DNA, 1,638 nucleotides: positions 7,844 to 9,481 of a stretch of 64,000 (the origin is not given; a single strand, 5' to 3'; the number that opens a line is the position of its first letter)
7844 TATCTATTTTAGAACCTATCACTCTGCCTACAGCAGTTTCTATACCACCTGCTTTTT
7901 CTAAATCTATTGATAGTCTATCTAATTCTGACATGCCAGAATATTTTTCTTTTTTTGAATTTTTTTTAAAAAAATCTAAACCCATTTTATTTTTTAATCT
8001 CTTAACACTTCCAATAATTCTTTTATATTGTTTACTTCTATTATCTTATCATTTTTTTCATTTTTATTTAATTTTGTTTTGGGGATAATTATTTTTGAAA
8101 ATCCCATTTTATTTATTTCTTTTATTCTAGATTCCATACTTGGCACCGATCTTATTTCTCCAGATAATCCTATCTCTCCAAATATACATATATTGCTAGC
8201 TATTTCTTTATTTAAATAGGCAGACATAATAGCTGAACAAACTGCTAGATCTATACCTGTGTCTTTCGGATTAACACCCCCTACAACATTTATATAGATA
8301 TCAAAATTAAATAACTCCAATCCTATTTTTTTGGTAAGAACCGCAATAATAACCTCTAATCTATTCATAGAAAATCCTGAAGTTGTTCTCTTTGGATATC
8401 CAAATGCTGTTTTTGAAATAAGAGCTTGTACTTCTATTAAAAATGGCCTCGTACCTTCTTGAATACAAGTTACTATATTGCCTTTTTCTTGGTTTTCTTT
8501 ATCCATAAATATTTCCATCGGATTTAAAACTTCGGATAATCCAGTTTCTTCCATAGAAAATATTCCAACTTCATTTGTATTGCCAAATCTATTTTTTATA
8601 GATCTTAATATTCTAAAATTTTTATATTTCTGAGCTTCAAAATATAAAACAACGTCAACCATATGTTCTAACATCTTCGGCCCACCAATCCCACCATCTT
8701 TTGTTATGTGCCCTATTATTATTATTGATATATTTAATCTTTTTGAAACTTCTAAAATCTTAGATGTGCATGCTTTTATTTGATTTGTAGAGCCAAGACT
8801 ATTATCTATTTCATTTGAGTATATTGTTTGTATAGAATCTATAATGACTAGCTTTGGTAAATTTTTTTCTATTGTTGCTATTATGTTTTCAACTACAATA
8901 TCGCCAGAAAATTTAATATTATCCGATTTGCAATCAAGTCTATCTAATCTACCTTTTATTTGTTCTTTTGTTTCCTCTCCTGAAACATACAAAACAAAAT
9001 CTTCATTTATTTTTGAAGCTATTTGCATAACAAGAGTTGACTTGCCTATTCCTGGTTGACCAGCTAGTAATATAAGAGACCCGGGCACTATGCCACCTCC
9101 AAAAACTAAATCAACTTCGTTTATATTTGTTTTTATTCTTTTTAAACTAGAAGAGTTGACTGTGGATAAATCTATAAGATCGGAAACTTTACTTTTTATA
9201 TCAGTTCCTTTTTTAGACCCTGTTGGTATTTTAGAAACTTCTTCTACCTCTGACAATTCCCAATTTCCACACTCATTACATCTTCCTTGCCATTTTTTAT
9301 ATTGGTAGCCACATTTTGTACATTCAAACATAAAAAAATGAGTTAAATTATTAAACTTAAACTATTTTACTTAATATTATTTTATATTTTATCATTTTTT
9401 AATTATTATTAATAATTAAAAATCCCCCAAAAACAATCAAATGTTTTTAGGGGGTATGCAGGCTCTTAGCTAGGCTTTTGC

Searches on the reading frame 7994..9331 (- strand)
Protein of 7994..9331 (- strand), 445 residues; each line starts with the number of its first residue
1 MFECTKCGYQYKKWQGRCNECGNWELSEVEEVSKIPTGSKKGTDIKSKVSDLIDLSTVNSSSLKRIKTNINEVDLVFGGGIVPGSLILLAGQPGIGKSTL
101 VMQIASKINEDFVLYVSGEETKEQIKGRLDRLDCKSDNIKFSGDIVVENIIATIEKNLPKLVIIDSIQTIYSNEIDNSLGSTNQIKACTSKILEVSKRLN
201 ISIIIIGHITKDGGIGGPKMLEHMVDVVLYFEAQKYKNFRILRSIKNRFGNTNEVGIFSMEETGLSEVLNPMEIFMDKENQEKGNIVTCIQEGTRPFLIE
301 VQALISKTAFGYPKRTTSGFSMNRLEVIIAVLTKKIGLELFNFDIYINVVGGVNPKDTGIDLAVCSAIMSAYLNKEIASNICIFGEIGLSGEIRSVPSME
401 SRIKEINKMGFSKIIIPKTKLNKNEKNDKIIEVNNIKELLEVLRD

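Call 44: search_protein_families(library=ncbifam, proteins=[window:7994-9331:-], max_evalue=0.00001)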
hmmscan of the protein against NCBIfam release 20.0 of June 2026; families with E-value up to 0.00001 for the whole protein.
window:7994-9331:- (445 aa): 16 families
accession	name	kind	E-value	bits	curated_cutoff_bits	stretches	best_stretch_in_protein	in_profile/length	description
TIGR00416.1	sms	equivalog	6e-153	509.8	403.05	1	2-439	8-453/454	DNA repair protein RadA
TIGR02902.1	spore_lonB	equivalog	1.2e-17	63.8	723.3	1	298-442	380-529/531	ATP-dependent protease LonB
TIGR02903.1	spore_lon_C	equivalog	2e-14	53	678.8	1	328-442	496-610/615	Lon family ATP-dependent protease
TIGR03881.1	KaiC_arch_4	hypoth_equivalog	6.3e-11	42.4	247.8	1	64-202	1-122/231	KaiC domain-containing protein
TIGR00763.1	lon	equivalog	8e-11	41.1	608.05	1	339-425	681-769/795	endopeptidase La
TIGR00764.1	lon_rel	equivalog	1.5e-10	40.3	516.6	1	234-442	404-591/608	ATP-dependent protease LonB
NF006799.0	PRK09302.1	equivalog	2.1e-10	39.8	408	1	59-126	248-317/515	circadian clock protein KaiC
TIGR03600.1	phage_DnaB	exception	1.4e-08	34.2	498.65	1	58-209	169-314/421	phage replicative helicase, DnaB family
TIGR00665.1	DnaB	equivalog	1.9e-08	33.6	385.25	1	40-129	152-243/435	replicative DNA helicase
TIGR02237.1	recomb_radB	equivalog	8.8e-08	32.3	172.4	1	74-258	2-202/210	DNA repair and recombination protein RadB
NF006606.0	PRK09165.1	equivalog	1e-07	30.9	540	1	43-124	177-257/497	replicative DNA helicase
NF008053.0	PRK10787.1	equivalog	1.2e-07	30.3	891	0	343-437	662-758/784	endopeptidase La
TIGR03877.1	thermo_KaiC_1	hypoth_equivalog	3.1e-07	30.1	307.25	0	63-139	1-79/238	KaiC domain-containing protein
NF004629.0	PRK05973.1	equivalog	1.6e-06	27.3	156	1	81-174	61-163/237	DNA helicase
NF003301.0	PRK04301.1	equivalog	3.2e-06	26.5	259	0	59-121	76-146/316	DNA repair and recombination protein RadA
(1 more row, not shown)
